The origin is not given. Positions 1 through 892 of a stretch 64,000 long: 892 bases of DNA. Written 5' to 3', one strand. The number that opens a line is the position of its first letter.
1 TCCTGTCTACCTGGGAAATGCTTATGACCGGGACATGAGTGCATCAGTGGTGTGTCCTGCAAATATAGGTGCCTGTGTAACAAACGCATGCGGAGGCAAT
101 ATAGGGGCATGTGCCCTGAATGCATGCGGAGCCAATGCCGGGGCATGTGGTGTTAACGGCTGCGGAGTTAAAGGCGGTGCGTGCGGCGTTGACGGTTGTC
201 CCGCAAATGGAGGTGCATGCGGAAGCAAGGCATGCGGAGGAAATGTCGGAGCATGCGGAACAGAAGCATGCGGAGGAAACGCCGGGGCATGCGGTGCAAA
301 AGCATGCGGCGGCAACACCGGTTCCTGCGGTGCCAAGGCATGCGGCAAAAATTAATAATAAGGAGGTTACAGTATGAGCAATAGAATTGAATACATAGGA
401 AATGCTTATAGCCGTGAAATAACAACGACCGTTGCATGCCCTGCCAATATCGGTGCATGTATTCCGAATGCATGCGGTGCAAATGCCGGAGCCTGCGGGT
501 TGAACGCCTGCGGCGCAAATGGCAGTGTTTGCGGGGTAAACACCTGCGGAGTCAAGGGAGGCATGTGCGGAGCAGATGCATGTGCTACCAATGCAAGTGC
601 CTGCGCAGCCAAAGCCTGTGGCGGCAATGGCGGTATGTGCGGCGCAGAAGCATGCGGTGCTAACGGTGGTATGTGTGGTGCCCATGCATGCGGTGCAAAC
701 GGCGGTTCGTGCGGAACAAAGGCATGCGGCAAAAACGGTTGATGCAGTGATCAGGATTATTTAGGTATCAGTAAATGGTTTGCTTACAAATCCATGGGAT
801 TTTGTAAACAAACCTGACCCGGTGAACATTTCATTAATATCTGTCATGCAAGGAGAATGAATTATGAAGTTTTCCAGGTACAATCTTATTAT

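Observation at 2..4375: Candidate undescribed RiPP system: tandem 17-Cys periodic precursors, rSAM/SPASM maturase, exporter and membrane protein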

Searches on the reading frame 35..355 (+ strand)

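Call 3: search_protein_families(library=ncbifam, proteins=[window:35-355:+], max_evalue=1)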
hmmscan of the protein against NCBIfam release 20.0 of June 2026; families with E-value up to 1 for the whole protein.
window:35-355:+ (106 aa): 1 family
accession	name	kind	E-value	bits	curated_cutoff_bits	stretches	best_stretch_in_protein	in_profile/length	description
NF038108.1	RiPP_NF038108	subfamily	0.0089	15.9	30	0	3-59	10-58/65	Cys-every-fifth RiPP peptide CefA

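Call 4: search_protein_families(library=pfam, proteins=[window:35-355:+], max_evalue=1)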
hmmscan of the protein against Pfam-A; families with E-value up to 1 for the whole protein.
window:35-355:+ (106 aa): 0 families

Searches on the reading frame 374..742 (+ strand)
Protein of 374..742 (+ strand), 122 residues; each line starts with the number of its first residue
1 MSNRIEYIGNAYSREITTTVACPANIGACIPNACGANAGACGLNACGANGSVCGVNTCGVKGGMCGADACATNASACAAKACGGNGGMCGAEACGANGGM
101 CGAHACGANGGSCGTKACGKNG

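Call 3: search_protein_families(library=ncbifam, proteins=[window:374-742:+], max_evalue=1)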
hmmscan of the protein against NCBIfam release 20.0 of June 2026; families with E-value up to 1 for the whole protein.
window:374-742:+ (122 aa): 1 family
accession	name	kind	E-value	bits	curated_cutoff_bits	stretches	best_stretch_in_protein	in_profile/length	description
NF038108.1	RiPP_NF038108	subfamily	1e-05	25.3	30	2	7-73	1-62/65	Cys-every-fifth RiPP peptide CefA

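Call 4: search_protein_families(library=pfam, proteins=[window:374-742:+], max_evalue=1)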
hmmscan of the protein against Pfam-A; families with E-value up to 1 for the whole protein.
window:374-742:+ (122 aa): 0 families

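Call 9: find_homologous_proteins(query=window:374-742:+, max_evalue=0.01)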
Query window:374-742:+ (122 aa): 2 proteins with E <= 0.01 among 15 candidates.
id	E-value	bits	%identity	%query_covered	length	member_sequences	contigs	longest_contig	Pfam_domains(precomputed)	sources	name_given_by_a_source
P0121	1.6e-13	68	57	56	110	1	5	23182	-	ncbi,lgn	-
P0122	4.1e-6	45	59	28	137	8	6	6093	-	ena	-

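Call 54: search_protein_families(library=ncbifam, alignment_id=A2, max_evalue=1)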
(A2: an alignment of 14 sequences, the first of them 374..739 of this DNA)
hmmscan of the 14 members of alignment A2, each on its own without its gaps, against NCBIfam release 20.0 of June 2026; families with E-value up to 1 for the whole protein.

A. member 1, window:374-739:+ (122 aa): 1 family
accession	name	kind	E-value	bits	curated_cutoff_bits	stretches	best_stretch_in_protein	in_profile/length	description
NF038108.1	RiPP_NF038108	subfamily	1e-05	25.3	30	2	7-73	1-62/65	Cys-every-fifth RiPP peptide CefA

B. families by the number of members that match (of 14 scanned): 1 family
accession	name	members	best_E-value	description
NF038108.1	RiPP_NF038108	14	1.9e-07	Cys-every-fifth RiPP peptide CefA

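Call 59: predict_structure(alignment_id=A2)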
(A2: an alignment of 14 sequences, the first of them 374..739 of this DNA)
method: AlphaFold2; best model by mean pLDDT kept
length: 122 residues; sequences in the alignment: 14
mean_pLDDT: 36.6   pTM: 0.15
mean pLDDT of the five models: 36.6, 34.1, 32.2, 31.9, 30.8
residues with pLDDT >= 90: 0; 70-90: 0; 50-70: 1; < 50: 121
segments of 3 or more residues with pLDDT < 50: 1-4, 6-122
pLDDT, mean of each block of 10 residues (from residue 1): 41 37 35 36 37 35 35 37 37 38 37 35 32
secondary structure, 60 per line:
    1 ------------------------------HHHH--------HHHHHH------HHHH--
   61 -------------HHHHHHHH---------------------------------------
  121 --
elements in order: H31-34 H43-48 H55-58 H74-81

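Call 76: search_protein_representatives(alignment_id=A2)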
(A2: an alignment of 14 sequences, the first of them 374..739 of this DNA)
Query: 14 sequences, 119 profile positions. Proteins with E-value up to 0.001 (for the whole library): 46; up to 1e-10: 7; up to 1e-30: 0. The best 46 are listed.
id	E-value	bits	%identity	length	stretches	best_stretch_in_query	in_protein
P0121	4.3e-25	104.1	-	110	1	4-85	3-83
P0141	1.3e-16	76.7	-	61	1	3-61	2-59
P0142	9.4e-15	70.7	-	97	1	1-82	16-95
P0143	2.1e-13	66.4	-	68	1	3-58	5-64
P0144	6.5e-12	61.6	-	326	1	24-112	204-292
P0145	6.4e-11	58.3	-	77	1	4-81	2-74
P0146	6.7e-11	58.3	-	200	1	21-110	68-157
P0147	2.4e-10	56.5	-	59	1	4-59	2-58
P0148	6.9e-10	55.0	-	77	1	57-107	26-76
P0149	2.7e-09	53.1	-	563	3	23-118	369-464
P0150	7.3e-09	51.7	-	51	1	3-50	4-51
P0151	7.1e-08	48.5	-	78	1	4-71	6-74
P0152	1.2e-07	47.8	-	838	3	31-117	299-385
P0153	1.3e-07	47.7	-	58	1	4-54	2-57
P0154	2.2e-07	47.0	-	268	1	21-105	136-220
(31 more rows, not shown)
